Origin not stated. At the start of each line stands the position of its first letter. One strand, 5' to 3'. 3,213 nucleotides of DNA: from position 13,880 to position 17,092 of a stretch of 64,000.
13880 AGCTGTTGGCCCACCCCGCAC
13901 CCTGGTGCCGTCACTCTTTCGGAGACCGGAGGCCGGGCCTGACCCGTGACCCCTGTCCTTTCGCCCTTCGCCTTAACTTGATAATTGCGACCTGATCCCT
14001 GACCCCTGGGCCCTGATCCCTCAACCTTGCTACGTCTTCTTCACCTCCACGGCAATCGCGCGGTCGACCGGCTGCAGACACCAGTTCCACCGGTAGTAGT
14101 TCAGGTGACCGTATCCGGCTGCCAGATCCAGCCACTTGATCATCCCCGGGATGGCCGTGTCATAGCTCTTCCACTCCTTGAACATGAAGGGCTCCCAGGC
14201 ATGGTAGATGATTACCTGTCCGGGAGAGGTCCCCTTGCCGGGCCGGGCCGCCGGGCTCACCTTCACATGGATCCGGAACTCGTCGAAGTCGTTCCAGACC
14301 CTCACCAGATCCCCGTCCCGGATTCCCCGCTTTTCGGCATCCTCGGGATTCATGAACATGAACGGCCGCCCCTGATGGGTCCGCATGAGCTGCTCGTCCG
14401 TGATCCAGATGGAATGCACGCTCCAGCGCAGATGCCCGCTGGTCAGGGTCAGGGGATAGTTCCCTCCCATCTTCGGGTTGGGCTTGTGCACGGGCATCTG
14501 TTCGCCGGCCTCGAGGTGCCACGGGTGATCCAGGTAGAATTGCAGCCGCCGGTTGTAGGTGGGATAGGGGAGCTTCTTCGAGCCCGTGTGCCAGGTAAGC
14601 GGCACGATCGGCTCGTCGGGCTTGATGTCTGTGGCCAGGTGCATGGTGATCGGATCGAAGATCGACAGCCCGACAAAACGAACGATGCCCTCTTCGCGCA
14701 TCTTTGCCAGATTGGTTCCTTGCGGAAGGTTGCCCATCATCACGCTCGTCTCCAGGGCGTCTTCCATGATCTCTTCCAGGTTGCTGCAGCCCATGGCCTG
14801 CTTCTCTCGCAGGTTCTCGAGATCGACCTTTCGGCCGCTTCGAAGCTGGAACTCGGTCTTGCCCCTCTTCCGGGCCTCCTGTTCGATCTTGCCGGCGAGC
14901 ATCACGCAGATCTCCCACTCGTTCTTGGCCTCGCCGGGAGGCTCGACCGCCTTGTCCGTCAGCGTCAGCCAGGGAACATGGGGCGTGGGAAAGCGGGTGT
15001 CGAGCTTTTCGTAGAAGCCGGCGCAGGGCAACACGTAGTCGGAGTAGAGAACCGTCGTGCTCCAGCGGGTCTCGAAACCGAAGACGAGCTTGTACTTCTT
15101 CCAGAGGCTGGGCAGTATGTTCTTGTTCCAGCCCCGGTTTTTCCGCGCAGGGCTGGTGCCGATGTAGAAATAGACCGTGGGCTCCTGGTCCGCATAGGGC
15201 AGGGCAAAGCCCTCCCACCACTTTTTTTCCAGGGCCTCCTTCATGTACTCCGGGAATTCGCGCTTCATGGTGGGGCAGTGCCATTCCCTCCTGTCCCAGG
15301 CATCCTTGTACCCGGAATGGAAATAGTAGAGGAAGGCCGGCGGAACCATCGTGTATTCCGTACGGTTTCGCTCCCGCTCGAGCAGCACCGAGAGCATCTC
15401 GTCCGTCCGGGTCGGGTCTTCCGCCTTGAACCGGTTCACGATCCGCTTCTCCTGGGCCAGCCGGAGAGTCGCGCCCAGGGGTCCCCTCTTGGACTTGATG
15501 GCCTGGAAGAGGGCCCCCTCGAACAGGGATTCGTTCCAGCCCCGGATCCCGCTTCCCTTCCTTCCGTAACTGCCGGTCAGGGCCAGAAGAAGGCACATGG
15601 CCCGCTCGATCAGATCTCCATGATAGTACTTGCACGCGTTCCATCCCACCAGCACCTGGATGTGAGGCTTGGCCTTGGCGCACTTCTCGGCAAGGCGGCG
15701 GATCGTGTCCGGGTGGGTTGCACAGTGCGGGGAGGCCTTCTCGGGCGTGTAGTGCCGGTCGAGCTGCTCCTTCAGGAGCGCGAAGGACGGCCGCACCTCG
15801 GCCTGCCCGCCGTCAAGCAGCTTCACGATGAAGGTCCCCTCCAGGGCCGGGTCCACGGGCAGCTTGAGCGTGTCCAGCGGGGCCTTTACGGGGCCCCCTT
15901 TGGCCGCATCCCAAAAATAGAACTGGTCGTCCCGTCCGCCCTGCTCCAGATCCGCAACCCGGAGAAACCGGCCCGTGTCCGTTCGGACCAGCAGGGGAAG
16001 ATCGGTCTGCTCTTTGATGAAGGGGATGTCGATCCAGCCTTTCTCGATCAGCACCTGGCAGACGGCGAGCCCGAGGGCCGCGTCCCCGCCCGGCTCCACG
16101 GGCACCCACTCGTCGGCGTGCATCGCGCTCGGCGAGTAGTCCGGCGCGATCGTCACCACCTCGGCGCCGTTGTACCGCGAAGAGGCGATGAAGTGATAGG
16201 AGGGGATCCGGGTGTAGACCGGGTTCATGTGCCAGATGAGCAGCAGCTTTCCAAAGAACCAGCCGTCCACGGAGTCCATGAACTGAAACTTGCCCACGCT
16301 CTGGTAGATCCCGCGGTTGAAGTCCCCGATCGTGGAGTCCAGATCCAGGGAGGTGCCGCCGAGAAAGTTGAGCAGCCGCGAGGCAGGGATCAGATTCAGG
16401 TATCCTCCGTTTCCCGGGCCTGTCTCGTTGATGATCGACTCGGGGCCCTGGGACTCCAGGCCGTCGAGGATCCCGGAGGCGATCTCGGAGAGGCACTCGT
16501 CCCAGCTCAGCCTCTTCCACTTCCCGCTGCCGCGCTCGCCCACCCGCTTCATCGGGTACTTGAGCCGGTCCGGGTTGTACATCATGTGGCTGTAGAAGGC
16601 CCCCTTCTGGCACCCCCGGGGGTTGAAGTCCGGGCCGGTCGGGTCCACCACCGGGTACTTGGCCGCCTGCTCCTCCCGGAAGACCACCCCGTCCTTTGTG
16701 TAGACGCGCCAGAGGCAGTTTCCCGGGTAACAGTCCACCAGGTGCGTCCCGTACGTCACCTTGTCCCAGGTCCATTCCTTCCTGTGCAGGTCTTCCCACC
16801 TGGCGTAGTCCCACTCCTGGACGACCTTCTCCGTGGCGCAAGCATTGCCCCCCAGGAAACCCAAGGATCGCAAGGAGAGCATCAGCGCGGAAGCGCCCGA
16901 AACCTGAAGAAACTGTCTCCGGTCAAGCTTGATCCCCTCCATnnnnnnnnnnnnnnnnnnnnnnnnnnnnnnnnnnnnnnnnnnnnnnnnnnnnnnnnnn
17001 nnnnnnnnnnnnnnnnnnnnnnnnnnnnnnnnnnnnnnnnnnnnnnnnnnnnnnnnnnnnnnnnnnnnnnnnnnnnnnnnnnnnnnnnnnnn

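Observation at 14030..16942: Alpha subunit: Tat-exported NarG-like catalytic subunit of unknown specificity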

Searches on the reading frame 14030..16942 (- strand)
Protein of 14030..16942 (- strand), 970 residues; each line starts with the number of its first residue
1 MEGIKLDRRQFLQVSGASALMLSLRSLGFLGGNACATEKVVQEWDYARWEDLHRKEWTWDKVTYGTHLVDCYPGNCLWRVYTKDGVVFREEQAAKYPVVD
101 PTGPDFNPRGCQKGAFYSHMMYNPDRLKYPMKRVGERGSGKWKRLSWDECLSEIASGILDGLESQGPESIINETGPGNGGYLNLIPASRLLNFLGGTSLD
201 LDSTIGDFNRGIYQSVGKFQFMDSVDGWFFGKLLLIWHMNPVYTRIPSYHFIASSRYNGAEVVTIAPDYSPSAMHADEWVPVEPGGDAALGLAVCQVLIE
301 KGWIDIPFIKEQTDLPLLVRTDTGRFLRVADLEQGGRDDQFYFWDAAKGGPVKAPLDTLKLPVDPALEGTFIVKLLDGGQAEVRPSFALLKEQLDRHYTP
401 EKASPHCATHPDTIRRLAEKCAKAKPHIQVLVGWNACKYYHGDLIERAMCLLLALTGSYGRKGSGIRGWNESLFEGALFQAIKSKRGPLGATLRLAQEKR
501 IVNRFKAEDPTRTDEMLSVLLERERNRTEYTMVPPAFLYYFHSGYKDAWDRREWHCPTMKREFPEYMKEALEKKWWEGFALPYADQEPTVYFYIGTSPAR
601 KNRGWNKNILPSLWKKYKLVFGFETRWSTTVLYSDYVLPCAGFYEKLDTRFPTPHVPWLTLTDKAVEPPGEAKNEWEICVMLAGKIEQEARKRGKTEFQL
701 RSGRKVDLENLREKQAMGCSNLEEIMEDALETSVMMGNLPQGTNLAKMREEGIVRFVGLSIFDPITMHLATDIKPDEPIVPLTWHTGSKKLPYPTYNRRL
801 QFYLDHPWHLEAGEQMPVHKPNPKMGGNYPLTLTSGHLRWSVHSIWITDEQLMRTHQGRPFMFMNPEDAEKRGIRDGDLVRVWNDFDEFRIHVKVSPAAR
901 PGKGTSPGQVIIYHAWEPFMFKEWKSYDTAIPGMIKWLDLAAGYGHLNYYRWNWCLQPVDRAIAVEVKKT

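Call 5: search_protein_families(library=pfam, proteins=[window:14030-16942:-], max_evalue=0.01)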
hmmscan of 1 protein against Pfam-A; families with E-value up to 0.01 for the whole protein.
window:14030-16942:- (970 aa): 2 families
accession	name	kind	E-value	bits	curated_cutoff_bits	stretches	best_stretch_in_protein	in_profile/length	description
PF00384.28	Molybdopterin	-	2.4e-38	132.5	24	1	126-684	1-352/353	Molybdopterin oxidoreductase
PF01568.27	Molydop_binding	-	1.4e-15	57.7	26.8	1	831-903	1-73/110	Molydopterin dinucleotide binding domain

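Call 6: search_protein_families(library=ncbifam, proteins=[window:14030-16942:-], max_evalue=0.01)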
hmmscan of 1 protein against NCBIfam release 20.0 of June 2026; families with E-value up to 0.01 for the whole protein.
window:14030-16942:- (970 aa): 23 families
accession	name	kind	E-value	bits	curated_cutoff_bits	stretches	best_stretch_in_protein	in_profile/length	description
TIGR03479.1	DMSO_red_II_alp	subfamily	4.7e-275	915.1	984.75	1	8-968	1-913/913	molybdopterin-dependent oxidoreductase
NF042978.1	EthbenzDh_ebdA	equivalog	2.9e-243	809.8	2000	1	7-969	20-976/977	ethylbenzene dehydrogenase subunit alpha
TIGR01580.1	narG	equivalog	5.2e-68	229.7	1084.15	4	48-133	30-114/1235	nitrate reductase subunit alpha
TIGR02166.1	dmsA_ynfE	subfamily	7.8e-64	216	777.7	3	8-310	3-296/794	DMSO/selenate family reductase complex A subunit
NF011566.1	PRK14990.1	exception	3.4e-42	144.4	1600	2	60-310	56-316/814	dimethylsulfoxide reductase subunit A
NF041884.1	selenate_YnfF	exception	3.7e-42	144.2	1650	2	50-310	33-296/798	selenate/tellurate reductase subunit YnfF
NF041885.1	selenate_YnfE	exception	7.9e-42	143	1675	3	56-310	42-303/805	selenate/tellurate reductase subunit YnfE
TIGR01591.1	Fdh-alpha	equivalog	2.4e-40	138.3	666.25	4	108-313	35-238/672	formate dehydrogenase subunit alpha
NF012032.0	PRK15488.1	equivalog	1.8e-34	118.8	694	3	105-171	77-143/759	thiosulfate reductase PhsA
TIGR00509.1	bisC_fam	subfamily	1.2e-27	96.5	1017.55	3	806-896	606-693/772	molybdopterin guanine dinucleotide-containing S/N-oxide reductase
NF011682.0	PRK15102.1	equivalog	3e-24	85.1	909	3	826-896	677-749/829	trimethylamine-N-oxide reductase TorA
TIGR02164.1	torA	equivalog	1.6e-21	76.1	1465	3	823-890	671-739/824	trimethylamine-N-oxide reductase TorA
TIGR01553.1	formate-DH-alph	equivalog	7.4e-20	70.3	814.2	2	6-160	2-138/1009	formate dehydrogenase-N subunit alpha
NF011567.1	PRK14991.1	equivalog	3.5e-17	61.5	1750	2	109-157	139-187/1022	tetrathionate reductase subunit TtrA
NF047855.1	AssmNtatRedNasC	equivalog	1.1e-16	60.2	1100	1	251-314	201-264/708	assimilatory nitrate reductase catalytic subunit NasC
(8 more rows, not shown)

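Call 8: search_solved_structures(query=window:14030-16942:-, max_evalue=1e-10, show_alignments=2)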
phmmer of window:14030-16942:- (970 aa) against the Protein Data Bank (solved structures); distinct sequences matched with E-value up to 1e-10: 28.
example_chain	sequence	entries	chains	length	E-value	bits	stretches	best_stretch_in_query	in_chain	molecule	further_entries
2ivf_A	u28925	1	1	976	9.8e-227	758.7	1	7-969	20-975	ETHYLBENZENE DEHYDROGENASE ALPHA-SUBUNIT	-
4ydd_A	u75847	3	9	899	1.5e-139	470.1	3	43-352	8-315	DMSO reductase family type II enzyme, molybdopterin subunit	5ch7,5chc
5e7o_A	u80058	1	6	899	1.8e-139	469.8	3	43-352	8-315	DMSO reductase family type II enzyme, molybdopterin subunit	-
1r27_A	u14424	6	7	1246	2.9e-55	191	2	48-133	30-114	Respiratory nitrate reductase 1 alpha chain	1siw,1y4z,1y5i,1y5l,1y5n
1q16_A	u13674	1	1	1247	2.9e-55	191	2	48-133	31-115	Respiratory nitrate reductase 1 alpha chain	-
3egw_A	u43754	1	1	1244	3e-55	191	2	48-133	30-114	Respiratory nitrate reductase 1 alpha chain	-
3ir7_A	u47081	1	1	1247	4.4e-55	190.4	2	48-133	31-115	Respiratory nitrate reductase 1 alpha chain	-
3ir6_A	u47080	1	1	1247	3.8e-54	187.3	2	136-334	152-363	Respiratory nitrate reductase 1 alpha chain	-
3ir5_A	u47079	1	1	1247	9.8e-54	186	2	136-334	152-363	Respiratory nitrate reductase 1 alpha chain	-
7b04_B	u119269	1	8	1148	2.5e-45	158.1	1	228-483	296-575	Nitrite oxidoreductase subunit A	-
2vpw_A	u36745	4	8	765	5.1e-23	84.3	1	102-311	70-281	THIOSULFATE REDUCTASE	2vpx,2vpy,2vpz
9vap_A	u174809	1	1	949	1.3e-20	76.3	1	105-312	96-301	Formate dehydrogenase molybdopterin-binding subunit FdhA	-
9t1s_L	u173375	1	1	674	1.4e-20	76.1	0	107-313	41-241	formate dehydrogenase (coenzyme F420)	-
7l5i_A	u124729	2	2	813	8.2e-20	73.6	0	135-313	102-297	Trimethylamine-N-oxide reductase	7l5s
2e7z_A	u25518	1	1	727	4.2e-19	71.3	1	109-310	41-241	Acetylene hydratase Ahy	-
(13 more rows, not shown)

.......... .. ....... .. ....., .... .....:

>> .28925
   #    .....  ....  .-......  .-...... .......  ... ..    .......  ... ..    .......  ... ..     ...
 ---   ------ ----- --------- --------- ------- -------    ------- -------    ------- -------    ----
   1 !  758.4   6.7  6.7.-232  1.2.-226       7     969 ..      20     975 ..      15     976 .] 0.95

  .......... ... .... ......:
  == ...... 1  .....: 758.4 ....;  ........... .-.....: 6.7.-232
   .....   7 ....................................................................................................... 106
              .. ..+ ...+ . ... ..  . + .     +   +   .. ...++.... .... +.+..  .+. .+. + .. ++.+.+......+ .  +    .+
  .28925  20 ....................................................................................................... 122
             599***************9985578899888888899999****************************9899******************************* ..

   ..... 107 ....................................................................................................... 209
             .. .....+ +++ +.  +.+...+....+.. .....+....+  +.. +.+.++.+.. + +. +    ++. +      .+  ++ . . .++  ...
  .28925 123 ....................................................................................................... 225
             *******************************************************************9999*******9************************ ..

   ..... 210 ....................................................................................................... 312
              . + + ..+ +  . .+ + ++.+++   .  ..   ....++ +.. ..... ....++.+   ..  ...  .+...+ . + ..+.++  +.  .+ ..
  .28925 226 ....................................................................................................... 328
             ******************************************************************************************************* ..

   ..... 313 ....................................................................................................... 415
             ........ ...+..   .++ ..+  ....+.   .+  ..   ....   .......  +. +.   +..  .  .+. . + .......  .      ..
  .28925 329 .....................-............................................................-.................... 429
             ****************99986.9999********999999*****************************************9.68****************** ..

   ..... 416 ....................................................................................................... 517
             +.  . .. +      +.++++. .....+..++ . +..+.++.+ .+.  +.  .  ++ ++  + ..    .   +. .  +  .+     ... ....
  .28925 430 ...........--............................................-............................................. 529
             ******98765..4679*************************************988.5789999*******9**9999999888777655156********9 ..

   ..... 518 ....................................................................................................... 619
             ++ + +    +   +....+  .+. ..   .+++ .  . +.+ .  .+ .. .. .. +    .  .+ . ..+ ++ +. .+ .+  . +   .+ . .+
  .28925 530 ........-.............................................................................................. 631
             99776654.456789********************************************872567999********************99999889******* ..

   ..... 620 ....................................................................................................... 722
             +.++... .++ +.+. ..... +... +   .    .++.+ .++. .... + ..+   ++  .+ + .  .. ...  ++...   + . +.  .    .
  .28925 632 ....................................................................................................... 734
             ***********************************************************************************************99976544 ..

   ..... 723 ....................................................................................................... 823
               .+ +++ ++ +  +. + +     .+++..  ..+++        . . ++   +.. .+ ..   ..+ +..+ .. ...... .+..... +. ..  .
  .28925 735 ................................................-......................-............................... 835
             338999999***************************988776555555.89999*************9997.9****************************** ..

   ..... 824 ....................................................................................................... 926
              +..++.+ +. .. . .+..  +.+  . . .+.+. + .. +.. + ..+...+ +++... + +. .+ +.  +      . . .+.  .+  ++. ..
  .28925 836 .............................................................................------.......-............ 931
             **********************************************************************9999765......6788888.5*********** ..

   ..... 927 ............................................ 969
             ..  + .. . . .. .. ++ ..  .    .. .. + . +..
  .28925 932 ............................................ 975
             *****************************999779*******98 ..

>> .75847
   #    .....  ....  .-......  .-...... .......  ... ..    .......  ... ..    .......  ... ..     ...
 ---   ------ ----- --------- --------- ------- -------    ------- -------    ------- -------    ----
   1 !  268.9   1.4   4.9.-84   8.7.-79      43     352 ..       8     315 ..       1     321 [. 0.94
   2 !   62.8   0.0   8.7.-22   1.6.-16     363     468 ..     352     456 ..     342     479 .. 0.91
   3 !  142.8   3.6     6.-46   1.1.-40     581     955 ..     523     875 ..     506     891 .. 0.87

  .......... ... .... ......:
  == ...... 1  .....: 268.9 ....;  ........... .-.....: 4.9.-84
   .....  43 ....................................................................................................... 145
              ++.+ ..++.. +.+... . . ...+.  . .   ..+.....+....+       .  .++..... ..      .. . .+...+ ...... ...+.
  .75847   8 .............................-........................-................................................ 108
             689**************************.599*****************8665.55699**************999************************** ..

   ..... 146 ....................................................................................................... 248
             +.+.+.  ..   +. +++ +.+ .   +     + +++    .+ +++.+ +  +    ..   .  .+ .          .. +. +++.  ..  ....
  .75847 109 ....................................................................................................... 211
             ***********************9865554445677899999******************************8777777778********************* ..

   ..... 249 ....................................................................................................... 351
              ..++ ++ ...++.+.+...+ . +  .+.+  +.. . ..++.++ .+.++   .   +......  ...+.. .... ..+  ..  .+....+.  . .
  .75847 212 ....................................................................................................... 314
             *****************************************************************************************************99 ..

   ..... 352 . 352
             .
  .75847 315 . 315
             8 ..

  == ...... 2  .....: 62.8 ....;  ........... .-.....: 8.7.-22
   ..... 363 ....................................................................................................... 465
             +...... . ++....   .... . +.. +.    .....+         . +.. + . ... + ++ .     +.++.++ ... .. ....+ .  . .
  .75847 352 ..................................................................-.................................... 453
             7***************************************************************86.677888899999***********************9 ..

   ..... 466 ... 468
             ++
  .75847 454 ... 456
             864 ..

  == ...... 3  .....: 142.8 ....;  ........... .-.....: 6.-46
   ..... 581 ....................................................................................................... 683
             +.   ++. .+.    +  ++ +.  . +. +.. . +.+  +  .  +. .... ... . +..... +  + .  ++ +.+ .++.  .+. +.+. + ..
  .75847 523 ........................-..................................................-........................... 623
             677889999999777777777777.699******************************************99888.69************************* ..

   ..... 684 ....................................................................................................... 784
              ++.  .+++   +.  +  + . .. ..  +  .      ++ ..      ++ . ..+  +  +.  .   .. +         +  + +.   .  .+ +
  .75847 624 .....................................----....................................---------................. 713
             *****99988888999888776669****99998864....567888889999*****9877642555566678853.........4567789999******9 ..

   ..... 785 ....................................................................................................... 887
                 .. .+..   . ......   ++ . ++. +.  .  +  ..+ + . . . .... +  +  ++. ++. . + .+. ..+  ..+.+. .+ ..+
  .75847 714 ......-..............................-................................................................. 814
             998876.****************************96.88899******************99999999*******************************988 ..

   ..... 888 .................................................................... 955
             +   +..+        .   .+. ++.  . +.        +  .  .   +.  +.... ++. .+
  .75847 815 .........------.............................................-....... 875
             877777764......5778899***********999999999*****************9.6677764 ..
